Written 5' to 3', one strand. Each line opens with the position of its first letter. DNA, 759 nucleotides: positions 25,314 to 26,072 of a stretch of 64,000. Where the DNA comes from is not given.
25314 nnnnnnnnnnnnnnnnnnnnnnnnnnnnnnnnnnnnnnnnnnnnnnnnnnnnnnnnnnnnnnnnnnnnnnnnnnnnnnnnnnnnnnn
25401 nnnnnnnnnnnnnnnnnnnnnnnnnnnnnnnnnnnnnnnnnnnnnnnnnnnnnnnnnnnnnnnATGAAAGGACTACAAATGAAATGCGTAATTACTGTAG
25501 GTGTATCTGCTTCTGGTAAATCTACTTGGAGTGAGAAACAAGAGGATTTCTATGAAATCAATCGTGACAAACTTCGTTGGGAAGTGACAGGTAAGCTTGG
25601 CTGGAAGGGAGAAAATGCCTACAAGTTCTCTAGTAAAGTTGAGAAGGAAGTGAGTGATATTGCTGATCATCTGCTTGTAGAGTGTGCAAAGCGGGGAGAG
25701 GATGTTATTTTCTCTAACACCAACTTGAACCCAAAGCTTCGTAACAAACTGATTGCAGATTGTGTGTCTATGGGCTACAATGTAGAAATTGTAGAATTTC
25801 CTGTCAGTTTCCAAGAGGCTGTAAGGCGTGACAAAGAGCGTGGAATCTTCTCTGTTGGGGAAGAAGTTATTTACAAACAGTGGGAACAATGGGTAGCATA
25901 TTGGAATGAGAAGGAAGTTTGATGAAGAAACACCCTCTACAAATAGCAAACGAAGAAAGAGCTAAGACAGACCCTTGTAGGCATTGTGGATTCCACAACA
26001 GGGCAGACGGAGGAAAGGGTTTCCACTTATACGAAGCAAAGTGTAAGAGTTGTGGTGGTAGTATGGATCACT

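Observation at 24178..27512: Self-contained RNA heal-and-seal cassette (tRNA-binding RNA ligase, Pnk-type kinase, Zn-ribbon, metallophosphoesterase, HD hydrolase) in one translationally coupled operon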

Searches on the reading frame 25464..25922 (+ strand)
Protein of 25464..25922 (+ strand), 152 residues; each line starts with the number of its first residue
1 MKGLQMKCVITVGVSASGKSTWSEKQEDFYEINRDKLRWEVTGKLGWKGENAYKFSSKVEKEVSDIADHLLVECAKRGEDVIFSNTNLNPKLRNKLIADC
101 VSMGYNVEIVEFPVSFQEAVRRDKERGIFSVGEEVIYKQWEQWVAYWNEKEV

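Call 3: search_protein_families(library=pfam, proteins=[window:25464-25922:+], max_evalue=0.01)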
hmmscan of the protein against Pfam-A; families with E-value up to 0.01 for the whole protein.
window:25464-25922:+ (152 aa): 2 families
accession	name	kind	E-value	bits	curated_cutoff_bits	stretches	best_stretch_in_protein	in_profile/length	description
PF13671.12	AAA_33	-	7.1e-17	62.5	27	1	9-145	2-138/143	AAA domain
PF06414.18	Zeta_toxin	-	2.5e-06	27.5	22.3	1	7-119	17-136/199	Zeta toxin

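Call 4: search_protein_families(library=phrogs, proteins=[window:25464-25922:+], max_evalue=0.001)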
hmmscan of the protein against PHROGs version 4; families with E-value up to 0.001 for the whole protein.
window:25464-25922:+ (152 aa): 4 families
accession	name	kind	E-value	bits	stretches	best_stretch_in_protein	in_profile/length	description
phrog_505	-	other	1.7e-31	110.8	1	6-150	2-147/295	polynucleotide kinase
phrog_8238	-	DNA, RNA and nucleotide metabolism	7.7e-11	41.8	1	8-142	4-139/737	RNA ligase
phrog_6931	-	unknown function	2.4e-10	41.2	1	8-142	187-324/343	-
phrog_2071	-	other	6.2e-10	40.3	1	5-149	15-150/282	ATPase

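Call 52: search_protein_families(library=ncbifam, proteins=[window:25464-25922:+], max_evalue=0.1)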
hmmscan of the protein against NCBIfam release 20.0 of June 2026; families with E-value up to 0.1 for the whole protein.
window:25464-25922:+ (152 aa): 3 families
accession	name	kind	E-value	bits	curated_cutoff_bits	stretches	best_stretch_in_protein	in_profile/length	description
TIGR03574.1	selen_PSTK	equivalog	9.8e-05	21.9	290.5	1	9-142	2-131/249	L-seryl-tRNA(Sec) kinase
TIGR04075.1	bacter_Pnkp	equivalog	0.00046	18.5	750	1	6-142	8-136/851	polynucleotide kinase-phosphatase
NF005576.0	PRK07261.1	equivalog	0.028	14.2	224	1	6-61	1-54/171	DNA topology modulation protein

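Call 53: search_protein_families(library=padloc, proteins=[window:25464-25922:+], max_evalue=0.01)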
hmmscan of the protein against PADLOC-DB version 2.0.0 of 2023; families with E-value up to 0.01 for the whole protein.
window:25464-25922:+ (152 aa): 0 families

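Call 61: find_homologous_proteins(query=window:25464-25922:+, max_evalue=1e-8)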
Query window:25464-25922:+ (152 aa): 38 proteins with E <= 1e-8 among 66 candidates.
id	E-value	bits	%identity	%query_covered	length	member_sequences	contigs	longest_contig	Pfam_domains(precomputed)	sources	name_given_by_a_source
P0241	4.6e-93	327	100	97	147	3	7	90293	PF06414.19,PF13671.13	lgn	-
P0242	5.9e-65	236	74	93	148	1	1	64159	PF06414.19,PF13671.13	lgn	-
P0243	2.6e-60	221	70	95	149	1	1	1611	PF06414.19,PF13671.13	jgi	jgi:predicted kinase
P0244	5.1e-60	220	68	96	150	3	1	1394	PF06414.19,PF13671.13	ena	-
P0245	7.4e-60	219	67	93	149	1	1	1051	PF06414.19,PF13671.13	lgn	-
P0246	1.4e-59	218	68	95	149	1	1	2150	PF06414.19,PF13671.13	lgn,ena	-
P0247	4.8e-58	213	67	93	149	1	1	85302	PF13671.13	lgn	-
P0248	1.0e-57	212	64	96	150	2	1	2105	PF06414.19,PF13671.13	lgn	-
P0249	7.8e-53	196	61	95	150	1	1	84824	PF06414.19,PF13671.13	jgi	jgi:predicted kinase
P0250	9.2e-47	177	56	95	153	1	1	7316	PF13671.13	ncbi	-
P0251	9.6e-47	177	54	96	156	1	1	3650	PF06414.19,PF13671.13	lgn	-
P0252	1.1e-44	170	55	95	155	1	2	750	PF13671.13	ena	-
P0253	7.1e-44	167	56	93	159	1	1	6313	PF06414.19,PF13671.13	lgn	-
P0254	1.7e-43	166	57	96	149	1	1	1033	PF13671.13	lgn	-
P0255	3.0e-43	165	56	96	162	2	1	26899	PF06414.19,PF13671.13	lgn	-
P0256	2.3e-41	159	52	95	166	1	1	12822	PF13671.13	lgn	-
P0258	5.2e-41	158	55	96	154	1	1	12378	PF06414.19,PF13671.13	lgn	-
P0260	6.1e-26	109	43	95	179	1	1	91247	PF13671.13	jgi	jgi:predicted kinase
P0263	4.1e-20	90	41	91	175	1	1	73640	PF13671.13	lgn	-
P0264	3.3e-19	87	41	90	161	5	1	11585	PF06414.19,PF13671.13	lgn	-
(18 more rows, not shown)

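Call 62: find_encoding_contigs(protein=P0250, flank=5000, max_places=1)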
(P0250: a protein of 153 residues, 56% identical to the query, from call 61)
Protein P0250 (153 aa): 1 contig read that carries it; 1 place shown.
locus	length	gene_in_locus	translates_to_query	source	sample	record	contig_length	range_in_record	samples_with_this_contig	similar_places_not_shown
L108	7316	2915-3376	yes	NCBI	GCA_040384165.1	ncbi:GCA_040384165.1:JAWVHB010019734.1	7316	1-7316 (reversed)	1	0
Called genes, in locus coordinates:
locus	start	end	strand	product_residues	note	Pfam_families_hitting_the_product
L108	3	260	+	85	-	?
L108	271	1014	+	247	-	PF02562:PhoH, PF13604:AAA_30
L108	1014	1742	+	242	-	PF00847:AP2 (weak)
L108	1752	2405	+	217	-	PF00574:CLP_protease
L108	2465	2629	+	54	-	-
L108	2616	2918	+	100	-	-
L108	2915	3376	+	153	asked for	PF13671:AAA_33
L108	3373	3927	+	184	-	PF12850:Metallophos_2 (faint)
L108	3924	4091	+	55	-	-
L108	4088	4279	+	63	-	-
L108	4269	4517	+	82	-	-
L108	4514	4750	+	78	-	-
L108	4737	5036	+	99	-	-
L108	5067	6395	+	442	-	PF00112:Peptidase_C1, PF13946:DUF4214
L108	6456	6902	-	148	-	PF00239:Resolvase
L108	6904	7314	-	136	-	?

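Call 63: find_encoding_contigs(protein=P0255, flank=5000, max_places=1)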
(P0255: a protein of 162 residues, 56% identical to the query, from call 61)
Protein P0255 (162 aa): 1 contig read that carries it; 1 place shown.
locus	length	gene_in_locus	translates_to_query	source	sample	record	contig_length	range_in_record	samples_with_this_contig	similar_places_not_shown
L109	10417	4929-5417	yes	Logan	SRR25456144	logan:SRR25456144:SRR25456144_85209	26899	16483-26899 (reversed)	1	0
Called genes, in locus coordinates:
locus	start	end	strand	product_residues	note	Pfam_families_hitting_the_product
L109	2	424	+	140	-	?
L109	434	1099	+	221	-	PF00574:CLP_protease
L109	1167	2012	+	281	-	PF13793:Pribosyltran_N, PF00156:Pribosyltran (weak)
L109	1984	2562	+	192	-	PF07463:NUMOD4, PF13392:HNH_3 (weak)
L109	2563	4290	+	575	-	PF18127:NAMPT_N (weak), PF04095:NAPRTase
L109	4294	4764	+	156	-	-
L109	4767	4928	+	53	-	-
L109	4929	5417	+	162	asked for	PF06414:Zeta_toxin, PF13671:AAA_33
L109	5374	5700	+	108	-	-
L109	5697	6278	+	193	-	PF00149:Metallophos (weak), PF12850:Metallophos_2 (weak)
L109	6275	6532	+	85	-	-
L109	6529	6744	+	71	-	-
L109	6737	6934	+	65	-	-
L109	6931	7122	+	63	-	-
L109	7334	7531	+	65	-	-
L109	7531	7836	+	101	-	-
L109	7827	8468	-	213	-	PF00239:Resolvase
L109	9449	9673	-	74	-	-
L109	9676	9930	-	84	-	-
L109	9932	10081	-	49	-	-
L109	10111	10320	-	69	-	-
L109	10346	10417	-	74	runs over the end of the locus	-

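Call 64: find_encoding_contigs(protein=P0256, flank=5000, max_places=1)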
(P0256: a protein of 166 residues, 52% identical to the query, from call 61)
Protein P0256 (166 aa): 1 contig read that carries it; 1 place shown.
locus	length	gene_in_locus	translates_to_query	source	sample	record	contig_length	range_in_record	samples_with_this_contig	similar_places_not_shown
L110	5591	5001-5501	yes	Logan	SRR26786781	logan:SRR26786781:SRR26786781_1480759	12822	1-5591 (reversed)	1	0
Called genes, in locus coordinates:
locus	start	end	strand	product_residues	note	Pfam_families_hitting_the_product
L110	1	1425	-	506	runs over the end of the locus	PF03237:Terminase_6N (weak), PF17289:Terminase_6C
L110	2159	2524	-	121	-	-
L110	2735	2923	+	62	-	-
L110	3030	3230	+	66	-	-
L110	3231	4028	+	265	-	PF13401:AAA_22 (faint), PF02562:PhoH, PF13604:AAA_30 (weak), PF13245:AAA_19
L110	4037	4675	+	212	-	PF00574:CLP_protease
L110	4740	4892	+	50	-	-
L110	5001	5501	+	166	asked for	PF13671:AAA_33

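Call 65: find_encoding_contigs(protein=P0260, flank=5000, max_places=1)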
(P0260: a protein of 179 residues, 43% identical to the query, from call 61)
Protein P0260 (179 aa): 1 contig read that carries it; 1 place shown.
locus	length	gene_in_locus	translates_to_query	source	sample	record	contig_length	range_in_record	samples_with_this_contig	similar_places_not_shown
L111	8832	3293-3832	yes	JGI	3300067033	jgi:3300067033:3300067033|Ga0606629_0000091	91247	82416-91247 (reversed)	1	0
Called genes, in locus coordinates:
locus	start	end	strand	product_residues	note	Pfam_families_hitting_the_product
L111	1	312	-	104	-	?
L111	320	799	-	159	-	-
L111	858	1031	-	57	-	-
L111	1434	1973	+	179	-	-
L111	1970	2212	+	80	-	-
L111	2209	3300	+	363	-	PF09511:RNA_lig_T4_1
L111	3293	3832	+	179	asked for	PF13671:AAA_33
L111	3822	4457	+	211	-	-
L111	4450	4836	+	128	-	PF25109:HAD_PNKP, PF24694:LNS2_PITM1-3 (faint)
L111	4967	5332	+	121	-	-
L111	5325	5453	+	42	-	-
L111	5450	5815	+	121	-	-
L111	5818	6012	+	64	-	-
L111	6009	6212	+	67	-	-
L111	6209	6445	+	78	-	-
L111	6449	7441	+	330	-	PF21817:CapR, PF05265:DUF723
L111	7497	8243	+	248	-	PF02562:PhoH, PF13604:AAA_30 (weak), PF13245:AAA_19 (faint), PF01443:Viral_helicase1 (faint)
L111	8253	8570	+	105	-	-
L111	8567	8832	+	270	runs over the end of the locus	PF25145:NfeD1b_N (weak)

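Call 66: find_encoding_contigs(protein=P0263, flank=5000, max_places=1)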
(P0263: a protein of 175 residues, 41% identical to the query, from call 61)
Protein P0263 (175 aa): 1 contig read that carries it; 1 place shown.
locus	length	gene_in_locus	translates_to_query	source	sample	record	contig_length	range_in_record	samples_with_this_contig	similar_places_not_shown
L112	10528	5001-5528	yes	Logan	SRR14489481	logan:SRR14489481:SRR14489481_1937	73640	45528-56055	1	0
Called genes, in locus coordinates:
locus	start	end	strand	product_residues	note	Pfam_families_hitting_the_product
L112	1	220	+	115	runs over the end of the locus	-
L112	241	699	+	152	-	-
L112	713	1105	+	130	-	-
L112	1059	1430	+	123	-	-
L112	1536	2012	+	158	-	PF18143:HAD_SAK_2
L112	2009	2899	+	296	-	PF23942:DUF7277 (weak), PF23940:DUF7275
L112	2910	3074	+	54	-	-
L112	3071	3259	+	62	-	-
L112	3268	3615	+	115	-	PF23969:DUF7296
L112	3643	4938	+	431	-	PF09414:RNA_ligase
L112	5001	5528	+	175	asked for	PF13671:AAA_33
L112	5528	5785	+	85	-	-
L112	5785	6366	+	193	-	-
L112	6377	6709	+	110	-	-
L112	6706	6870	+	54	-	-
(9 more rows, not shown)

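Call 67: find_encoding_contigs(protein=P0264, flank=5000, max_places=1)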
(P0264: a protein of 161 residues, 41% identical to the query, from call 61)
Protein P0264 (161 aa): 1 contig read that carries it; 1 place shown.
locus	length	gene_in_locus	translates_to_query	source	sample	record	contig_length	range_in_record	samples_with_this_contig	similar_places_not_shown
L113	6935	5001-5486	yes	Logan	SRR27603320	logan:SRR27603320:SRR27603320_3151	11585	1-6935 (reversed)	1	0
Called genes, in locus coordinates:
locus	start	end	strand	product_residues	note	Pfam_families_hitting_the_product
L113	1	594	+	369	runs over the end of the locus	PF01068:DNA_ligase_A_M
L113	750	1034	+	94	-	-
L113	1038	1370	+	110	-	PF00383:dCMP_cyt_deam_1 (weak)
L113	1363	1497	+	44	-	-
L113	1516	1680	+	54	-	-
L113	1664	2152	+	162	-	-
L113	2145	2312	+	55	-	-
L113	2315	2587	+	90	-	-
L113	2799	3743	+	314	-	PF01555:N6_N4_Mtase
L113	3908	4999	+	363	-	PF09511:RNA_lig_T4_1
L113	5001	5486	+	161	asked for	PF06414:Zeta_toxin, PF13671:AAA_33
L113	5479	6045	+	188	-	PF12850:Metallophos_2 (weak)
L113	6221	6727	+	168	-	PF13328:HD_4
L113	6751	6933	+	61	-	?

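Call 68: find_encoding_contigs(protein=P0258, flank=5000, max_places=1)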
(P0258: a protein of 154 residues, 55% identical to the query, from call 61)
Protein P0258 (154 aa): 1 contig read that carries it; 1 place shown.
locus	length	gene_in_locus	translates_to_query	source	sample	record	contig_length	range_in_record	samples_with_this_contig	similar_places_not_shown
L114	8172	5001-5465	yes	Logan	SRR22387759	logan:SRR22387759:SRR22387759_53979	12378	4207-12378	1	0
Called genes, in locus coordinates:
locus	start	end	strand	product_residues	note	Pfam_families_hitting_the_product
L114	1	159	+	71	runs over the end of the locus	-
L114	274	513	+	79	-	-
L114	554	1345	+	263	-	PF02562:PhoH, PF13245:AAA_19 (weak), PF13604:AAA_30 (weak), PF13401:AAA_22 (faint)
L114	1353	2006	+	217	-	PF00574:CLP_protease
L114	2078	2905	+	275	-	PF13793:Pribosyltran_N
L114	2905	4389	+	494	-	PF18127:NAMPT_N, PF04095:NAPRTase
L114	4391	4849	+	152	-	PF01661:Macro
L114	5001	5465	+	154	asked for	PF06414:Zeta_toxin, PF13671:AAA_33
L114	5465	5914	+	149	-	PF25109:HAD_PNKP, PF24694:LNS2_PITM1-3 (faint)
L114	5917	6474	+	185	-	-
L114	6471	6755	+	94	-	-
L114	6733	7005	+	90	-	-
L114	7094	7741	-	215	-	PF00239:Resolvase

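Call 77: search_solved_structures(query=window:25464-25922:+, max_evalue=0.01, show_alignments=2)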
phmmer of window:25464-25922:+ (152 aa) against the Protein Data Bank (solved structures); distinct sequences matched with E-value up to 0.01: 2.
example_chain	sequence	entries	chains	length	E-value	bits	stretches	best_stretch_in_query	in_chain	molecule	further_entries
1ly1_A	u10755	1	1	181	1e-11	48.2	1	7-142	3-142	polynucleotide kinase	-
1ltq_A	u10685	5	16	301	1.4e-11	47.7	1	7-142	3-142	POLYNUCLEOTIDE KINASE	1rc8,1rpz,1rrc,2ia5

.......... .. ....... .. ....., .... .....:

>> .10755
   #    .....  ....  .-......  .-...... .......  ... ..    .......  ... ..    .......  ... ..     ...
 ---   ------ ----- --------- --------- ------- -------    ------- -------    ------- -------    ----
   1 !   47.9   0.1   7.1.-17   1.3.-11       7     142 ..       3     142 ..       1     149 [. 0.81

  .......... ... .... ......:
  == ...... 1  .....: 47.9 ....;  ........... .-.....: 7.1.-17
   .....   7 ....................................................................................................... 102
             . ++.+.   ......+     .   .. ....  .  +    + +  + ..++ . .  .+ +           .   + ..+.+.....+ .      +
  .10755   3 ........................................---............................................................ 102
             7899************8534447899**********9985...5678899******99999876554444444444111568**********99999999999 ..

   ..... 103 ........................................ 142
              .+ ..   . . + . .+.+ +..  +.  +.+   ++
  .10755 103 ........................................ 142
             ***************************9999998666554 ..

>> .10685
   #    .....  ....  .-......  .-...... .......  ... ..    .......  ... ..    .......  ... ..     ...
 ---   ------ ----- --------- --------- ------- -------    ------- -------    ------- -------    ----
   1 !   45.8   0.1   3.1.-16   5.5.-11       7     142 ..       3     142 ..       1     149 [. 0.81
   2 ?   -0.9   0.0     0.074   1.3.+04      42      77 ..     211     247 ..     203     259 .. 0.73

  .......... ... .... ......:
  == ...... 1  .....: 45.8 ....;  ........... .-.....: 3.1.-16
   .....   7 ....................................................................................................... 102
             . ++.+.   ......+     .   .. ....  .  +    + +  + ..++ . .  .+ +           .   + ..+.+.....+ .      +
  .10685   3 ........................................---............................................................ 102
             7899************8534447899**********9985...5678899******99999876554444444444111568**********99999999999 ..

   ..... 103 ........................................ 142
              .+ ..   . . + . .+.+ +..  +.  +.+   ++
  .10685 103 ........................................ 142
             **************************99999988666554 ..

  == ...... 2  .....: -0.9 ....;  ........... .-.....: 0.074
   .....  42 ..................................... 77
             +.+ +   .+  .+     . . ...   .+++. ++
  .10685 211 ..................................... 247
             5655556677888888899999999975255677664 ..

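Call 80: search_protein_families(library=phrogs, proteins=[L113:6221-6727:+, L113:3908-4999:+, L114:5917-6474:+, L111:3822-4457:+, L109:5374-5700:+], max_evalue=0.001)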
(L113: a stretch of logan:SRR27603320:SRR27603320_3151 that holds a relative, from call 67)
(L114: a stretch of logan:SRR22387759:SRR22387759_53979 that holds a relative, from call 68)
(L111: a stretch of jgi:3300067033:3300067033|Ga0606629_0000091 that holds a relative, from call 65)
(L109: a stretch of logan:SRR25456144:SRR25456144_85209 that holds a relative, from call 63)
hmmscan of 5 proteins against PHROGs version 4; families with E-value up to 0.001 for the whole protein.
L113:6221-6727:+ (168 aa): 2 families
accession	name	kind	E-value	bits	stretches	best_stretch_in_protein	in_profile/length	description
phrog_990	-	other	6.3e-37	128.7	1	5-150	156-300/374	metal-dependent phosphohydrolase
phrog_32047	-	other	8.3e-20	72.2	1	9-144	29-194/301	phosphohydrolase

L113:3908-4999:+ (363 aa): 2 families
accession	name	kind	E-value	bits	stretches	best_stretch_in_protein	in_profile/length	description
phrog_562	-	tail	1.1e-53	183.5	1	13-327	17-340/377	RNA ligase and tail fiber protein attachment catalyst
phrog_8238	-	DNA, RNA and nucleotide metabolism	3.8e-05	23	1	20-108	426-522/737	RNA ligase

L114:5917-6474:+ (185 aa): 1 family
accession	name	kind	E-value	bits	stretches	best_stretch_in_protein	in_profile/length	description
phrog_1040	-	other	1e-23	85.3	1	1-181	14-156/277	peptidase HslV family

L111:3822-4457:+ (211 aa): 9 families
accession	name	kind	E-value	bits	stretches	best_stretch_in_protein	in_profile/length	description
phrog_3322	-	DNA, RNA and nucleotide metabolism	2.9e-20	73.8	1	102-205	37-149/162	endonuclease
phrog_374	-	DNA, RNA and nucleotide metabolism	4.9e-17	62.9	1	19-187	169-349/617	HNH endonuclease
phrog_1035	-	DNA, RNA and nucleotide metabolism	4.3e-12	47.5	1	113-205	127-226/271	endonuclease VII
phrog_3118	-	DNA, RNA and nucleotide metabolism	3.9e-10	40.6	1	120-192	18-99/287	HNH endonuclease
phrog_4592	-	moron, auxiliary metabolic gene and host takeover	2.7e-09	38.1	1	119-194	63-139/170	decoy of host sigma70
phrog_1271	-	DNA, RNA and nucleotide metabolism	1.7e-06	28.7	1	4-192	210-318/361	HNH endonuclease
phrog_1400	-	moron, auxiliary metabolic gene and host takeover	3.2e-06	28.2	1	120-204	13-101/251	Srd anti-sigma factor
phrog_3377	-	DNA, RNA and nucleotide metabolism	0.00031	21.6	0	161-189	65-93/196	HNH endonuclease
phrog_18493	-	unknown function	0.00052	21.1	1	40-86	56-100/136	-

L109:5374-5700:+ (108 aa): 0 families
